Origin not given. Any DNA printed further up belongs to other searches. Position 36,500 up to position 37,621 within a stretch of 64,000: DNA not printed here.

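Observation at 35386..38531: Strongly AT-rich five-gene island with a ComF-like PRTase and a DUF4160-like protein, inserted between rfbB and a BASS transporter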

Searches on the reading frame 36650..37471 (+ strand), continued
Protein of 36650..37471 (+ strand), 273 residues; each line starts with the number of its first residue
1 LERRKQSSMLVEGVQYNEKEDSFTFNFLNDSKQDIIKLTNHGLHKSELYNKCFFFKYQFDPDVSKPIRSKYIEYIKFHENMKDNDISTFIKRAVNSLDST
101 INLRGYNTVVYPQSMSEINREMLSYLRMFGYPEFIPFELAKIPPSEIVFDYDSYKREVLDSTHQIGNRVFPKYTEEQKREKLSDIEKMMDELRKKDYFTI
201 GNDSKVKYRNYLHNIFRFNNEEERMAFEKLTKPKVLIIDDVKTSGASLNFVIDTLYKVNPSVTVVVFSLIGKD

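Call 45: find_related_loci(query=A1, collection=metagenome_contigs, flank=10000)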
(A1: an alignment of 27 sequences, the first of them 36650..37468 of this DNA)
Query A1 (273 aa) in metagenome_contigs; peptide patterns used: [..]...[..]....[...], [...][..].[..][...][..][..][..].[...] (x = any residue, [..] = any of these).
600 stretches matched a pattern (row limit reached: there are more); 127 encode a relative of the query (tblastn E <= 1e-3); the best 80 are kept; 80 distinct loci.
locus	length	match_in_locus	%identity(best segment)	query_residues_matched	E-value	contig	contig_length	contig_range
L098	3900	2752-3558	62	4-272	7e-121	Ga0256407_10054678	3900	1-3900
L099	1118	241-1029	62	9-271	3e-118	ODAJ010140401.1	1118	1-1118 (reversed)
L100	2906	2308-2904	60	10-208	2e-83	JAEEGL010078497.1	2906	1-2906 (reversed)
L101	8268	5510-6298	44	9-273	5e-68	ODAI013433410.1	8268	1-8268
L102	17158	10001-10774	42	13-272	8e-62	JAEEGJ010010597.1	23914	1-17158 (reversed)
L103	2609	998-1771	41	13-272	3e-62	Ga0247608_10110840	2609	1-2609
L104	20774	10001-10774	40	13-272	7e-61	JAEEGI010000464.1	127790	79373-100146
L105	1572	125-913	40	8-272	1e-63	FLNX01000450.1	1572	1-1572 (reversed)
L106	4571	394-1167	40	13-272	4e-61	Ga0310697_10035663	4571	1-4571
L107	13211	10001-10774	41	13-272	1e-60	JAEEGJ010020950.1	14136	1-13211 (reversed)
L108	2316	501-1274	41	13-272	3e-61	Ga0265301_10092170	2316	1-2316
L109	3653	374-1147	40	13-272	6e-60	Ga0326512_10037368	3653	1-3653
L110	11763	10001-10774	40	13-272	6e-60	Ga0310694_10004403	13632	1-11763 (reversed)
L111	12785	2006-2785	39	11-272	5e-60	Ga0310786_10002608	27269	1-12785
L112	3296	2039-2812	39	13-272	7e-60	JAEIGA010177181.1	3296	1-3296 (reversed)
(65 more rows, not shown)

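Call 61: find_related_loci(query=A1, collection=viral_contigs, flank=10000)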
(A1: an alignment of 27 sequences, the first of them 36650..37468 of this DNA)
Query A1 (273 aa) in viral_contigs; peptide patterns used: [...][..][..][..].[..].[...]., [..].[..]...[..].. (x = any residue, [..] = any of these).
188 stretches matched a pattern; 8 encode a relative of the query (tblastn E <= 1e-3); 8 distinct loci.
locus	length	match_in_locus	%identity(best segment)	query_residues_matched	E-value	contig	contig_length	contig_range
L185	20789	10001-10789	40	5-272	1e-50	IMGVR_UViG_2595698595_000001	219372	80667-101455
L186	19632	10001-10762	29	10-272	1e-32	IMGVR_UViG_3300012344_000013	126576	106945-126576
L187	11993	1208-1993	27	1-271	3e-30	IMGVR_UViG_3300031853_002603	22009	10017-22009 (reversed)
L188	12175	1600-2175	28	13-272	3e-30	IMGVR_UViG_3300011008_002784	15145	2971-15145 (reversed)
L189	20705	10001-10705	29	30-272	2e-24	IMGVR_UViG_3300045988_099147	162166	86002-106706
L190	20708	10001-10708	24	12-271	2e-11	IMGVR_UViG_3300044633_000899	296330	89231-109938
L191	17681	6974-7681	27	9-248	2e-11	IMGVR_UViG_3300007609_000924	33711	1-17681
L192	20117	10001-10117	46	206-244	2e-5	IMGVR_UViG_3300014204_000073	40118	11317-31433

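Call 91: search_protein_families(library=pfam, proteins=[L189:5167-6855:+, L189:6860-8530:+, L189:8531-9265:+, L189:9241-9660:+, L189:10904-11653:+, L189:11660-12340:+, L189:12413-13924:+, L190:6268-7818:+, L190:8191-9483:+, L190:11194-12717:+], max_evalue=0.001)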
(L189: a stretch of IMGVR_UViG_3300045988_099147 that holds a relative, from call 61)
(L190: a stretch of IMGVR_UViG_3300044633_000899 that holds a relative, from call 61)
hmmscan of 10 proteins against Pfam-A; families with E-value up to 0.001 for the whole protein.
L189:5167-6855:+ (562 aa): 0 families

L189:6860-8530:+ (556 aa): 1 family
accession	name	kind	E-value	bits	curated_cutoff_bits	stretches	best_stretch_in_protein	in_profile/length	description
PF09479.16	Flg_new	-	8.3e-31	106.4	27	3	309-374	2-64/65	Listeria-Bacteroides repeat domain (List_Bact_rpt)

L189:8531-9265:+ (244 aa): 0 families

L189:9241-9660:+ (139 aa): 0 families

L189:10904-11653:+ (249 aa): 1 family
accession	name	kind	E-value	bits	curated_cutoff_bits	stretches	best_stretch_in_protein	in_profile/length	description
PF02592.20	Vut_1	-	1.2e-22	81.3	27.2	1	54-222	1-148/152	Putative vitamin uptake transporter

L189:11660-12340:+ (226 aa): 4 families
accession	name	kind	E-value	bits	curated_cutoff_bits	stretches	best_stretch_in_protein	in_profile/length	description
PF00106.31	adh_short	-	4.4e-13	49.6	26.6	1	7-168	2-190/195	short chain dehydrogenase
PF13561.12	adh_short_C2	-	9.1e-13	48.8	27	1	106-215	123-232/236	Enoyl-(Acyl carrier protein) reductase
PF01370.27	Epimerase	-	2.5e-07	30.8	20.9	1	8-83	1-78/240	NAD dependent epimerase/dehydratase family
PF01073.25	3Beta_HSD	-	0.0004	19.9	22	1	9-85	1-83/280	3-beta hydroxysteroid dehydrogenase/isomerase family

L189:12413-13924:+ (503 aa): 5 families
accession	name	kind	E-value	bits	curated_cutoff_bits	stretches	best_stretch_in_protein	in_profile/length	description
PF14489.11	QueF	-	1.8e-32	111.8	27.3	1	397-475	1-79/81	QueF-like protein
PF14890.11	Intein_splicing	-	1.7e-11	44.6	35.8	1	137-390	56-155/155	Intein splicing domain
PF13936.12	HTH_38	-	2.1e-07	31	27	0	248-270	15-37/44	Helix-turn-helix domain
PF14819.11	QueF_N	-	0.00021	22.1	25.6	1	394-446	48-102/111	Nitrile reductase, 7-cyano-7-deazaguanine-reductase N-term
PF02796.21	HTH_7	-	0.00034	21.1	23.8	0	242-270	10-38/45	Helix-turn-helix domain of resolvase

L190:6268-7818:+ (516 aa): 0 families

L190:8191-9483:+ (430 aa): 0 families

L190:11194-12717:+ (507 aa): 0 families

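Call 92: search_protein_families(library=pfam, proteins=[L191:3187-4548:+, L191:4636-6492:+, L191:8201-8902:+, L191:9767-10537:+, L186:5433-6320:+, L186:8779-9192:+, L186:12451-13014:+, L186:14328-15800:+, L188:2252-3397:+, L187:2214-2882:+], max_evalue=0.001)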
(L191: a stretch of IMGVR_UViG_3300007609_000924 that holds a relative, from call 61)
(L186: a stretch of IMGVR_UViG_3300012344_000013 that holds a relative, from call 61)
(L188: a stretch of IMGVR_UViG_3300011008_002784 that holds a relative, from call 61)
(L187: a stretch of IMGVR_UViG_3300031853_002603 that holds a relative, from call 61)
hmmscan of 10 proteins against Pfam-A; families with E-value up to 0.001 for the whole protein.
L191:3187-4548:+ (453 aa): 4 families
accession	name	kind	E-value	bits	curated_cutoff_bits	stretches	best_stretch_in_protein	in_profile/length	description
PF03796.21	DnaB_C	-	1.3e-15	58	27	1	172-347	2-182/255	DnaB-like helicase C terminal domain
PF13481.12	AAA_25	-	1e-09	38.7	27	1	179-344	22-191/195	AAA domain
PF13401.12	AAA_22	-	7.4e-05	23.5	27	1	191-324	6-106/130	AAA domain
PF01695.23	IstB_IS21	-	0.00079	19.4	24.1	0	194-226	96-128/238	IstB-like ATP binding protein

L191:4636-6492:+ (618 aa): 3 families
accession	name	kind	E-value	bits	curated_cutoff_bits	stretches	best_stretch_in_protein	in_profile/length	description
PF21995.1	RNR-II_ins_dom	-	2.2e-08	34.8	27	1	138-203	37-107/107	B12-dependent ribonucleotide reductase, insertion domain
PF02867.20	Ribonuc_red_lgC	-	5e-08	32.5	23.9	0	419-463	382-426/523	Ribonucleotide reductase, barrel domain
PF17975.6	RNR_Alpha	-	0.0006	20.7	26.4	0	8-73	20-98/101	Ribonucleotide reductase alpha domain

L191:8201-8902:+ (233 aa): 1 family
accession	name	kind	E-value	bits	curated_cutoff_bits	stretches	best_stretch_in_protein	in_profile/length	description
PF01227.27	GTP_cyclohydroI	-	8.4e-44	149.6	27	1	53-229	5-178/179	GTP cyclohydrolase I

L191:9767-10537:+ (256 aa): 1 family
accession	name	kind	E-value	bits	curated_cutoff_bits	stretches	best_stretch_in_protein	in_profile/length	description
PF04055.27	Radical_SAM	-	1.7e-05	25.5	29.5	1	35-120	3-89/166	Radical SAM superfamily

L186:5433-6320:+ (295 aa): 2 families
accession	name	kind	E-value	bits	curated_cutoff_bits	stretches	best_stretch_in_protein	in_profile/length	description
PF01385.25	OrfB_IS605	-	8.9e-22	78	30.5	1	164-275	4-118/120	Probable transposase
PF12323.14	HTH_OrfB_IS605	-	2.4e-20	72.2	21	1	1-45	1-46/47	Helix-turn-helix domain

L186:8779-9192:+ (137 aa): 2 families
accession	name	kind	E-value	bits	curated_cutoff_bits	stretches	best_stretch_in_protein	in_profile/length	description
PF00383.29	dCMP_cyt_deam_1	-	5.3e-11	42.8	25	1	4-124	3-100/102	Cytidine and deoxycytidylate deaminase zinc-binding region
PF14437.12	MafB19-deam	-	1.9e-05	25.1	27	1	4-128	3-103/142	MafB19-like deaminase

L186:12451-13014:+ (187 aa): 0 families

L186:14328-15800:+ (490 aa): 2 families
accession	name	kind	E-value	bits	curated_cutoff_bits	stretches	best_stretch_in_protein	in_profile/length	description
PF15723.11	MqsR_toxin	-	1.8e-06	28.7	26.2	0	258-338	25-95/95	Motility quorum-sensing regulator, toxin of MqsA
PF10044.14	LIN52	-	0.00072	20.7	22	0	251-303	40-92/93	Retinal tissue protein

L188:2252-3397:+ (381 aa): 0 families

L187:2214-2882:+ (222 aa): 1 family
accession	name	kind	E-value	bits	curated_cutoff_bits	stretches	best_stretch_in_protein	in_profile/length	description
PF21730.2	Vma22_CCDC115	-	0.00086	20.2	28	0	13-74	10-76/143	Vma22/CCDC115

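Call 93: search_protein_families(library=pfam, proteins=[L009:5920-7176:+, L009:7183-7650:+, L009:8929-9354:+, L009:9354-9872:+, L009:9878-10435:+, L009:10438-11070:+, L009:11074-12129:+, L009:12465-13097:+, L009:3786-4601:+, L009:3182-3724:+], max_evalue=0.01)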
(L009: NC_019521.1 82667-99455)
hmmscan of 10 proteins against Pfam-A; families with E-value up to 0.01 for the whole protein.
L009:5920-7176:+ (418 aa): 0 families

L009:7183-7650:+ (155 aa): 2 families
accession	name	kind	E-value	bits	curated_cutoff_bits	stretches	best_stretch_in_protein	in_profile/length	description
PF08716.15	CoV_NSP7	-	0.0017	19.3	25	1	33-73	19-58/83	Coronavirus replicase NSP7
PF04542.20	Sigma70_r2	-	0.0067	16.6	24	0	72-128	10-59/71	Sigma-70 region 2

L009:8929-9354:+ (141 aa): 0 families

L009:9354-9872:+ (172 aa): 0 families

L009:9878-10435:+ (185 aa): 1 family
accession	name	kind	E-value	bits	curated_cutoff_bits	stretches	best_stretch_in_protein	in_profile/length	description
PF03235.19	GmrSD_N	-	1.1e-13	52.2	33.2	1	44-127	12-78/199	GmrSD restriction endonuclease, N-terminal domain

L009:10438-11070:+ (210 aa): 1 family
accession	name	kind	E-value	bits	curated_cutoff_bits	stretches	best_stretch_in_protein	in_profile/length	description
PF03235.19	GmrSD_N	-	7e-13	49.6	33.2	1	49-143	17-106/199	GmrSD restriction endonuclease, N-terminal domain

L009:11074-12129:+ (351 aa): 0 families

L009:12465-13097:+ (210 aa): 0 families

L009:3786-4601:+ (271 aa): 0 families

L009:3182-3724:+ (180 aa): 0 families

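Call 94: search_protein_families(library=pfam, proteins=[L001:6131-7024:-, L001:7417-7935:+, L001:8928-9362:+, L001:5832-6134:-, L191:7806-8150:+, L191:8853-9368:+, L191:9358-9735:+, L189:8531-9265:+, L190:9565-9978:+, L190:10713-11165:+], max_evalue=0.01)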
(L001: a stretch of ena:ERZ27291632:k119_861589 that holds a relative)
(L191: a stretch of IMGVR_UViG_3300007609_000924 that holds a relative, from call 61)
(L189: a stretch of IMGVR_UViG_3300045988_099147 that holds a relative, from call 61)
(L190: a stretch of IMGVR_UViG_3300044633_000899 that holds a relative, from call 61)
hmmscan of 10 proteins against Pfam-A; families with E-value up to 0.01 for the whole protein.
L001:6131-7024:- (297 aa): 2 families
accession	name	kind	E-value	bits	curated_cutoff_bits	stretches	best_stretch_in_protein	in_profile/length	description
PF04055.27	Radical_SAM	-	1.9e-07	31.9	29.5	1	50-175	2-120/166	Radical SAM superfamily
PF13353.11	Fer4_12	-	0.0093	16.7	22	0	48-137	8-92/137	4Fe-4S single cluster domain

L001:7417-7935:+ (172 aa): 0 families

L001:8928-9362:+ (144 aa): 0 families

L001:5832-6134:- (100 aa): 0 families

L191:7806-8150:+ (114 aa): 4 families
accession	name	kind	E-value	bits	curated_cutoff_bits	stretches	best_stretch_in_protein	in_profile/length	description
PF10686.14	YAcAr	-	4.1e-18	65.4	28.2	1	1-64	1-66/66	YspA, cpYpsA-related SLOG family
PF02481.21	DNA_processg_A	-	3.2e-07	30.2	29.6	1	2-54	46-100/212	DNA recombination-mediator protein A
PF18306.6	LDcluster4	-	0.0011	19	26.3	0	2-112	3-124/151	SLOG cluster4 family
PF12694.12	cpYpsA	-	0.0028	17.8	26.2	0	78-112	62-97/145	Circularly permutated YpsA SLOG family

L191:8853-9368:+ (171 aa): 1 family
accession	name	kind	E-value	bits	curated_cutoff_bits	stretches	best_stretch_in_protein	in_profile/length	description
PF01242.24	PTPS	-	6.6e-14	52.4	22.4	1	32-170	10-119/121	6-pyruvoyl tetrahydropterin synthase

L191:9358-9735:+ (125 aa): 0 families

L189:8531-9265:+ (244 aa): 0 families

L190:9565-9978:+ (137 aa): 4 families
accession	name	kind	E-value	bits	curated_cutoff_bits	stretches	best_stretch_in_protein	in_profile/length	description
PF02481.21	DNA_processg_A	-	2.8e-09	36.9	29.6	1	4-59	44-98/212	DNA recombination-mediator protein A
PF10686.14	YAcAr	-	2e-06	27.9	28.2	1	7-69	3-64/66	YspA, cpYpsA-related SLOG family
PF12694.12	cpYpsA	-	0.00058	20.1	26.2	0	38-127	1-101/145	Circularly permutated YpsA SLOG family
PF06908.16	YpsA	-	0.0012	19.3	27.7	0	79-124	115-160/168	YspA SLOG family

L190:10713-11165:+ (150 aa): 0 families

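Call 103: search_protein_families(library=pfam, proteins=[L189:14023-14766:+, L189:14711-15370:+, L189:15381-15824:+, L189:15827-16468:+, L189:16465-17061:+, L191:11372-13126:+, L191:13179-13997:+, L191:14169-14930:+, L191:439-1593:+, L191:1593-2651:+], max_evalue=0.001)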
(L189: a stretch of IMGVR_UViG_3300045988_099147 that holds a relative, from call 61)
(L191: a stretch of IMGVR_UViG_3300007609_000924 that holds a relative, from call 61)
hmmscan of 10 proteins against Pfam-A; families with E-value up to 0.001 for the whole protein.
L189:14023-14766:+ (247 aa): 3 families
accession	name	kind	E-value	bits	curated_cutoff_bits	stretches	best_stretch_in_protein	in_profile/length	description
PF06508.19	QueC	-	9.7e-53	179.2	22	1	12-229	1-209/210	Queuosine biosynthesis protein QueC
PF00733.27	Asn_synthase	-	4e-07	30.5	21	1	17-75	24-81/354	Asparagine synthase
PF02540.23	NAD_synthase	-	9.5e-07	28.6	21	1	10-87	18-95/242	NAD synthase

L189:14711-15370:+ (219 aa): 2 families
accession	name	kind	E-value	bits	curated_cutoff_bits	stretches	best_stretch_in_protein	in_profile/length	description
PF07463.16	NUMOD4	-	1.2e-12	48.3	23.4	1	23-61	1-44/49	NUMOD4 motif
PF13392.12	HNH_3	-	1.8e-11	43.9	24.8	1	76-118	3-45/46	HNH endonuclease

L189:15381-15824:+ (147 aa): 1 family
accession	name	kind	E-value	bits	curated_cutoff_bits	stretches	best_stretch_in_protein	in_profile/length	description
PF01242.24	PTPS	-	3.4e-27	95.3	22.4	1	6-144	2-119/121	6-pyruvoyl tetrahydropterin synthase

L189:15827-16468:+ (213 aa): 2 families
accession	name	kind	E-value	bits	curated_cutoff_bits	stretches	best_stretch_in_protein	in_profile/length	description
PF04055.27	Radical_SAM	-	6e-13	49.7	29.5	1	28-164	6-139/166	Radical SAM superfamily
PF13353.11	Fer4_12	-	1.5e-07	32.3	22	1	10-79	1-68/137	4Fe-4S single cluster domain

L189:16465-17061:+ (198 aa): 1 family
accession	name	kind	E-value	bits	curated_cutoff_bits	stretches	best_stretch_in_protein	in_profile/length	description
PF01227.27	GTP_cyclohydroI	-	2.2e-62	210.1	27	1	16-197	1-178/179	GTP cyclohydrolase I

L191:11372-13126:+ (584 aa): 3 families
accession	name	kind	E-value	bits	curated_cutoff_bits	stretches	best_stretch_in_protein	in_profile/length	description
PF00136.26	DNA_pol_B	-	2.6e-28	99.5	23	1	329-541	23-207/453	DNA polymerase family B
PF03104.25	DNA_pol_B_exo1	-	2.5e-22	79.9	23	1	72-249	51-242/242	DNA polymerase family B, exonuclease domain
PF10108.15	DNA_pol_B_exo2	-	5.7e-07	29.9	24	1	154-284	35-163/213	Predicted 3'-5' exonuclease related to the exonuclease domain of PolB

L191:13179-13997:+ (272 aa): 1 family
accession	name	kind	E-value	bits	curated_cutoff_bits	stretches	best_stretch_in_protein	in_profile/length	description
PF05443.17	ROS_MUCR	-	0.00017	22.1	25.4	1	2-58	63-121/123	ROS/MUCR transcriptional regulator protein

L191:14169-14930:+ (253 aa): 1 family
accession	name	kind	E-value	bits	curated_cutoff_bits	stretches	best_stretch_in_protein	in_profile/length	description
PF00136.26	DNA_pol_B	-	1.4e-08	34.4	23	1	32-204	261-423/453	DNA polymerase family B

L191:439-1593:+ (384 aa): 3 families
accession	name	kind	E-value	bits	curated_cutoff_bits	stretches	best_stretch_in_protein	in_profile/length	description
PF00154.27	RecA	-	5.4e-58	196.9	27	1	23-291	10-262/262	recA bacterial DNA recombination protein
PF08423.17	Rad51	-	9.9e-09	35.3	22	1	52-249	8-211/244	Rad51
PF06745.19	ATPase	-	1.5e-07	31.5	26.6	1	55-219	4-166/231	KaiC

L191:1593-2651:+ (352 aa): 2 families
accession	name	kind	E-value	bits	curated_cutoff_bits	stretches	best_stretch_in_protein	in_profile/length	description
PF02739.22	5_3_exonuc_N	-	4.2e-32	111.6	34.3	1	27-205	2-164/164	5'-3' exonuclease, N-terminal resolvase-like domain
PF01367.25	5_3_exonuc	-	5.9e-11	43.1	40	1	206-287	1-76/97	5'-3' exonuclease, C-terminal SAM fold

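Call 111: search_protein_families(library=pfam, proteins=[L189:210-1235:+, L189:2804-3646:+, L189:3727-4560:+, L189:4590-5117:+, L189:1717-2235:+, L191:2651-3151:+, L189:17796-18275:+, L189:18332-18802:+, L191:14992-15408:+, L191:15864-16301:+], max_evalue=0.001)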
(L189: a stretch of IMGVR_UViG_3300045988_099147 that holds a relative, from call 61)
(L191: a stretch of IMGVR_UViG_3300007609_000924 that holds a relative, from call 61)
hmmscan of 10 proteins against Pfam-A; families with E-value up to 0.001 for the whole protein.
L189:210-1235:+ (341 aa): 0 families

L189:2804-3646:+ (280 aa): 0 families

L189:3727-4560:+ (277 aa): 0 families

L189:4590-5117:+ (175 aa): 1 family
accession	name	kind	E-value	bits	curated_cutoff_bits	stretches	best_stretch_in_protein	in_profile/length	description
PF05895.17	DUF859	-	1.1e-06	27.9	28.8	1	11-115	7-108/626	Siphovirus protein of unknown function (DUF859)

L189:1717-2235:+ (172 aa): 0 families

L191:2651-3151:+ (166 aa): 1 family
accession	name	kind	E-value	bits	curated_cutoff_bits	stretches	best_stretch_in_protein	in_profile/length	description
PF00156.33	Pribosyltran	-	3.2e-21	75.7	26.3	1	7-151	8-156/158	Phosphoribosyl transferase domain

L189:17796-18275:+ (159 aa): 0 families

L189:18332-18802:+ (156 aa): 5 families
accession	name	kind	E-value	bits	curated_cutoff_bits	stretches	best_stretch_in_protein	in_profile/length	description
PF00383.29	dCMP_cyt_deam_1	-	2.9e-24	85.3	25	1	7-100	8-100/102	Cytidine and deoxycytidylate deaminase zinc-binding region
PF14437.12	MafB19-deam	-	2.2e-20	73.5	27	1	23-107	22-106/142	MafB19-like deaminase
PF18750.7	SNAD4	-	0.00013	22.4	27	1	42-91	22-72/130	Secreted Novel AID/APOBEC-like Deaminase 4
PF14439.12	Bd3614-deam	-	0.00039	20.8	38.5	1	32-94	17-78/113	Bd3614-like deaminase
PF08210.17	APOBEC_N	-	0.00081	19.9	25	0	36-90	30-85/170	APOBEC-like N-terminal domain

L191:14992-15408:+ (138 aa): 0 families

L191:15864-16301:+ (145 aa): 0 families
